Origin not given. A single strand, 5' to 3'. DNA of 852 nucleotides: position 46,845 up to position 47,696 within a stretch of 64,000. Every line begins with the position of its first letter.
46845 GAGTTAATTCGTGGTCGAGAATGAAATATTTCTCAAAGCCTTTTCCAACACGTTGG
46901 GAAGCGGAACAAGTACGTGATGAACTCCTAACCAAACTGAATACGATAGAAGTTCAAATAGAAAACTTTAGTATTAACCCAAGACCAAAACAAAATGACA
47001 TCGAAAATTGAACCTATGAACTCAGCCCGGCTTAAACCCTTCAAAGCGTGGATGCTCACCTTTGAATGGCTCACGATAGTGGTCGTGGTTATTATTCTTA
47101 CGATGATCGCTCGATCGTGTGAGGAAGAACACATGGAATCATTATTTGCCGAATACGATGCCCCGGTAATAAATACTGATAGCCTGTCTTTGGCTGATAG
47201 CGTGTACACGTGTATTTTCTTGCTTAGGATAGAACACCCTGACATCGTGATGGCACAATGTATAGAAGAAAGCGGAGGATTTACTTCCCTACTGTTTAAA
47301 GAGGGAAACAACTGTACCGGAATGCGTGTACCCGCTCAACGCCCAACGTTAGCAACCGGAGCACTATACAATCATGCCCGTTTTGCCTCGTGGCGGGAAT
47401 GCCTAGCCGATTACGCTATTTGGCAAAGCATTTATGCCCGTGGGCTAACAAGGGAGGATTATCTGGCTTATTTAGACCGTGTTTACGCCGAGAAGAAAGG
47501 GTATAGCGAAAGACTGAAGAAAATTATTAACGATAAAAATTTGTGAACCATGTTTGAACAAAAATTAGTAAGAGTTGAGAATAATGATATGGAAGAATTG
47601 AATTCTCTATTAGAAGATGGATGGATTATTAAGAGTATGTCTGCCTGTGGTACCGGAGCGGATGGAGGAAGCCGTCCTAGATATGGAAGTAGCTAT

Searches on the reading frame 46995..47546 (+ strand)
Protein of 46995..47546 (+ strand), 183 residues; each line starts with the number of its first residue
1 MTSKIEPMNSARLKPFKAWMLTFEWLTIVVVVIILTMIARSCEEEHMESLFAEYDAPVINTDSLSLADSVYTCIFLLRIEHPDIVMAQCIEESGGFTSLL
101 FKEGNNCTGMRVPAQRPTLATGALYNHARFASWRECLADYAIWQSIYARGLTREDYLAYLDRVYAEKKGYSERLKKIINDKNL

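Call 35: search_protein_families(library=pfam, proteins=[window:46995-47546:+], max_evalue=0.01)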
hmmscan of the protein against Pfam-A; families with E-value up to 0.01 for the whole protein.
window:46995-47546:+ (183 aa): 1 family
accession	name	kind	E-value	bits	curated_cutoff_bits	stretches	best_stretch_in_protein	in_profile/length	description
PF01832.25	Glucosaminidase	-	1.8e-10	42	30.2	1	82-182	15-122/123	Mannosyl-glycoprotein endo-beta-N-acetylglucosaminidase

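Call 69: search_protein_families(library=ncbifam, proteins=[window:46995-47546:+], max_evalue=1)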
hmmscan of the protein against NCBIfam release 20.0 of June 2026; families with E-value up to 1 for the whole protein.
window:46995-47546:+ (183 aa): 1 family
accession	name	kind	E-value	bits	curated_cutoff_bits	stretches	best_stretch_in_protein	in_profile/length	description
NF007681.0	PRK10356.1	equivalog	0.0023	17.2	193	1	83-140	152-209/274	protein bax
